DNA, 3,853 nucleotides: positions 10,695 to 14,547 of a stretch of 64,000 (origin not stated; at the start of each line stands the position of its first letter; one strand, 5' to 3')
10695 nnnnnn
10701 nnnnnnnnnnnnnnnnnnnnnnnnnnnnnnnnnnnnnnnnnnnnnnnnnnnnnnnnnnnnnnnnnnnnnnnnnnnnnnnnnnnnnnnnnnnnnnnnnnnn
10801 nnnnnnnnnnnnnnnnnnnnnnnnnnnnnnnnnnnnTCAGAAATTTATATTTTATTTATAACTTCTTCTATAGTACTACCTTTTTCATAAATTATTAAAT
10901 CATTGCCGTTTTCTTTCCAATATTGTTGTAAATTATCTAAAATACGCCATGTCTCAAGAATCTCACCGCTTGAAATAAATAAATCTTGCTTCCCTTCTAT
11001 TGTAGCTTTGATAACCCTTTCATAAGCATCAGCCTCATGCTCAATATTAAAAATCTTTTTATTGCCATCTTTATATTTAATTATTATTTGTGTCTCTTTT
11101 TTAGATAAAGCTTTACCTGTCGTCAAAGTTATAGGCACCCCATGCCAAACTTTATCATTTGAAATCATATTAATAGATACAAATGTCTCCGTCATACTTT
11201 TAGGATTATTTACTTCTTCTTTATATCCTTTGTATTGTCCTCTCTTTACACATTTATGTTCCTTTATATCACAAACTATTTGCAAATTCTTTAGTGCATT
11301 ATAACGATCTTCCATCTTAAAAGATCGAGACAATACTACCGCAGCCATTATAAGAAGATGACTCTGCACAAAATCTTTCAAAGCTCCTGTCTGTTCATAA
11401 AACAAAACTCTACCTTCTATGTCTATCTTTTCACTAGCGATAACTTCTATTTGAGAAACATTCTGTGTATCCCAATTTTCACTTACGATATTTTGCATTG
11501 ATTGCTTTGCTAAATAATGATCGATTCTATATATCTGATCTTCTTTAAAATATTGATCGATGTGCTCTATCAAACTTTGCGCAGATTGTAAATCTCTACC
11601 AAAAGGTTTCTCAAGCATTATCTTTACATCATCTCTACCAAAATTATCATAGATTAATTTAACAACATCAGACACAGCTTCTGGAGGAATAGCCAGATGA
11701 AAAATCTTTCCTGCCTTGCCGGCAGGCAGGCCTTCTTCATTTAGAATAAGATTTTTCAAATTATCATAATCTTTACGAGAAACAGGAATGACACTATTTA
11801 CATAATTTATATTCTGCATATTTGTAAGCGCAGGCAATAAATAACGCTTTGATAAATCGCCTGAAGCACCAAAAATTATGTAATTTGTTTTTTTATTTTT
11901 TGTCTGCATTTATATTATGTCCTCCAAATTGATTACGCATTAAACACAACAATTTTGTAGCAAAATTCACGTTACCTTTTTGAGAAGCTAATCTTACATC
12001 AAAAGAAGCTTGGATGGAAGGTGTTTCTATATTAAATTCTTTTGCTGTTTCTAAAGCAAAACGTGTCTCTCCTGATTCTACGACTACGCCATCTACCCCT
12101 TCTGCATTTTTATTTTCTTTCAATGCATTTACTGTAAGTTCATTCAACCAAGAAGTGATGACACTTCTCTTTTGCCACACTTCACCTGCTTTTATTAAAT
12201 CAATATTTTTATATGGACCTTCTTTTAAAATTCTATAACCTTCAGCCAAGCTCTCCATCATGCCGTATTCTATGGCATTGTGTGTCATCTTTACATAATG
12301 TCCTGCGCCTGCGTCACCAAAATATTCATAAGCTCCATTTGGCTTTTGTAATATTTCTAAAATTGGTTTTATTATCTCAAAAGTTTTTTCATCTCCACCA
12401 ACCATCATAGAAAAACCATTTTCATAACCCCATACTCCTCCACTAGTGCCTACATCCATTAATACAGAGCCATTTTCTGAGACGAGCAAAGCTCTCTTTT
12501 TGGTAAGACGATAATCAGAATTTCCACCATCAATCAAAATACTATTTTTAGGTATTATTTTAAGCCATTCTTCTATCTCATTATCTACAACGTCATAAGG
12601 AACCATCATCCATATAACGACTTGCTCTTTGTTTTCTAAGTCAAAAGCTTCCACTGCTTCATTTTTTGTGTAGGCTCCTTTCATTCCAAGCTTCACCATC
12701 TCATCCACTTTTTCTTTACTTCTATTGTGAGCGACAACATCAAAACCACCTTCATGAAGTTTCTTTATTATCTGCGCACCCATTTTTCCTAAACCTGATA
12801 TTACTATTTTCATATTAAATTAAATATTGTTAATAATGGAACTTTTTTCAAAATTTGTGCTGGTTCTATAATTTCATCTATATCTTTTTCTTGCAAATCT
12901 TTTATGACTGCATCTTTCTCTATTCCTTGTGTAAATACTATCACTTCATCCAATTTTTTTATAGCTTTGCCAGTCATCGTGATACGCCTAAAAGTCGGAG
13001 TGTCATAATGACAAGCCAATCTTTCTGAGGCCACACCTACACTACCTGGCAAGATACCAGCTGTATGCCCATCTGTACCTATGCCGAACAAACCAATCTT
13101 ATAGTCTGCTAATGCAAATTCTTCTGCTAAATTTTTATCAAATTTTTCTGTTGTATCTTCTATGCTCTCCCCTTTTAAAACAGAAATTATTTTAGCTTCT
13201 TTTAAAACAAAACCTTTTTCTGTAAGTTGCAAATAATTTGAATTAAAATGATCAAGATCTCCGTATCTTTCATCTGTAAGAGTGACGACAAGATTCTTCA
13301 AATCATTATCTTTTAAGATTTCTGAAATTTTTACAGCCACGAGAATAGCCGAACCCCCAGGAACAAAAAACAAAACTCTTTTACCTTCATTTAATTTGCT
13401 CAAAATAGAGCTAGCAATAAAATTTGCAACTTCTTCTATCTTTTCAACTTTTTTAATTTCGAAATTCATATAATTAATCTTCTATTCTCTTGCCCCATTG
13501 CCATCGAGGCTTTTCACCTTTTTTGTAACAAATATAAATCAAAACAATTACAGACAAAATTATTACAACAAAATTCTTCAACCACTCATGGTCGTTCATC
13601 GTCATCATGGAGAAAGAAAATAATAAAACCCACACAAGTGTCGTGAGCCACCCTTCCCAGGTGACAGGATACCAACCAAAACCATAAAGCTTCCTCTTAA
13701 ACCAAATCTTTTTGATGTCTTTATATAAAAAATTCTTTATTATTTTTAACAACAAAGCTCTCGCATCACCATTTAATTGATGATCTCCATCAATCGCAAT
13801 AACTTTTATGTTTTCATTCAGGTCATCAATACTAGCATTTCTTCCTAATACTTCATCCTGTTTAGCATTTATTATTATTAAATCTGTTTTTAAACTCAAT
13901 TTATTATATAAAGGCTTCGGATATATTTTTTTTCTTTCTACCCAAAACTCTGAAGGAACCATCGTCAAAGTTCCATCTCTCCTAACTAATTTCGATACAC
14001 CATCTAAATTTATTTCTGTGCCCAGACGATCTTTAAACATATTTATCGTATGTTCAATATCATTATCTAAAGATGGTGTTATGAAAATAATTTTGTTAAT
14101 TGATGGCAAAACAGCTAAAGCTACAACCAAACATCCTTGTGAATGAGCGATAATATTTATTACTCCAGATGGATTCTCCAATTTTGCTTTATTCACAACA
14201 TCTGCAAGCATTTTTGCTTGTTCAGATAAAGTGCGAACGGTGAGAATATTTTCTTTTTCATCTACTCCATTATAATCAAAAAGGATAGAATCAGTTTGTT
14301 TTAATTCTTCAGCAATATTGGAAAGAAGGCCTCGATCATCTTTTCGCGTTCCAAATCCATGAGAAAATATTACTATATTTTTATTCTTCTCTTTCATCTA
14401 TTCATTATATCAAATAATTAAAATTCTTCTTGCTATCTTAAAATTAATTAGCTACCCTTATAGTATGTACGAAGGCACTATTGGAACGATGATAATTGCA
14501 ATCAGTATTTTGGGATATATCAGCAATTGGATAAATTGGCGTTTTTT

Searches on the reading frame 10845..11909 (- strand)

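Call 63: search_protein_families(library=pfam, proteins=[window:10845-11909:-], max_evalue=0.0001)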
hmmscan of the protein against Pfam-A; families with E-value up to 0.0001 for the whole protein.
window:10845-11909:- (354 aa): 2 families
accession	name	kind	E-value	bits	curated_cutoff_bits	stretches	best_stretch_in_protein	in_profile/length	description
PF02781.21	G6PD_C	-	2.9e-41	141.9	27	2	140-289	8-175/296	Glucose-6-phosphate dehydrogenase, C-terminal domain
PF00479.28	G6PD_N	-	5.9e-32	112.2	22.1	1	32-140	73-183/183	Glucose-6-phosphate dehydrogenase, NAD binding domain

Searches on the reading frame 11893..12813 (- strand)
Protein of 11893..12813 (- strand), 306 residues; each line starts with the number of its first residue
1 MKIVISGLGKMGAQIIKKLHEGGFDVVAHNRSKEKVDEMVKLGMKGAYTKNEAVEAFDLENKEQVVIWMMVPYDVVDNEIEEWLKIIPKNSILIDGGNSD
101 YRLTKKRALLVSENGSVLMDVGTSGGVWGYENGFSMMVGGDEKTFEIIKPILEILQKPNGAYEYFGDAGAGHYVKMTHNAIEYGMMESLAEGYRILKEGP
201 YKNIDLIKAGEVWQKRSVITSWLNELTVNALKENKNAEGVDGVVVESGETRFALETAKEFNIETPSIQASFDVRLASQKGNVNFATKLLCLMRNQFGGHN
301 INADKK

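Call 63: search_protein_families(library=pfam, proteins=[window:11893-12813:-], max_evalue=0.0001)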
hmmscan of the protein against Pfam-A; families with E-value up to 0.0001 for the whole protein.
window:11893-12813:- (306 aa): 4 families
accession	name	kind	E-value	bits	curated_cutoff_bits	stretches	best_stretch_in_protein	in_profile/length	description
PF03446.21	NAD_binding_2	-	8.4e-32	110.8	21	1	3-155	2-152/161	NAD binding domain of 6-phosphogluconate dehydrogenase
PF00393.24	6PGD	-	1.8e-16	60.8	27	1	171-281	1-117/290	6-phosphogluconate dehydrogenase, C-terminal domain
PF03807.23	F420_oxidored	-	8.4e-06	26.7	21.6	1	3-96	2-91/94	NADP oxidoreductase coenzyme F420-dependent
PF01488.26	Shikimate_DH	-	8.6e-05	23.1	24.3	0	2-43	14-56/138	Shikimate / quinate 5-dehydrogenase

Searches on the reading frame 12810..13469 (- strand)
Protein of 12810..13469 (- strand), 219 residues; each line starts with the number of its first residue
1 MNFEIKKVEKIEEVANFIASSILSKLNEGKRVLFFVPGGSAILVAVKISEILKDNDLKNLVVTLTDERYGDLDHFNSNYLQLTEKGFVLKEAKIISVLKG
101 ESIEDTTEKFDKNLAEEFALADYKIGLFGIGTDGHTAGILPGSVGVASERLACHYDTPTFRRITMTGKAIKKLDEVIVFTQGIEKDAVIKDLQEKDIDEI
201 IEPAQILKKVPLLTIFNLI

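Call 63: search_protein_families(library=pfam, proteins=[window:12810-13469:-], max_evalue=0.0001)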
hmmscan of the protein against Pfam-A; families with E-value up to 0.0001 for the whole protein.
window:12810-13469:- (219 aa): 1 family
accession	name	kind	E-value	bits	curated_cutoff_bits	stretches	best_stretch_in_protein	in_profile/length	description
PF01182.26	Glucosamine_iso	-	5.2e-25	89.1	27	1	9-208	5-217/225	Glucosamine-6-phosphate isomerases/6-phosphogluconolactonase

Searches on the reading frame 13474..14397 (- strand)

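Call 63: search_protein_families(library=pfam, proteins=[window:13474-14397:-], max_evalue=0.0001)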
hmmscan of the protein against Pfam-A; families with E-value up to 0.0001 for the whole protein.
window:13474-14397:- (307 aa): 1 family
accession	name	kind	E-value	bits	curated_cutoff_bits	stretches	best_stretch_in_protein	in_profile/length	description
PF00561.26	Abhydrolase_1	-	1.4e-05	25.3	25.8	1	8-117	2-116/245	alpha/beta hydrolase fold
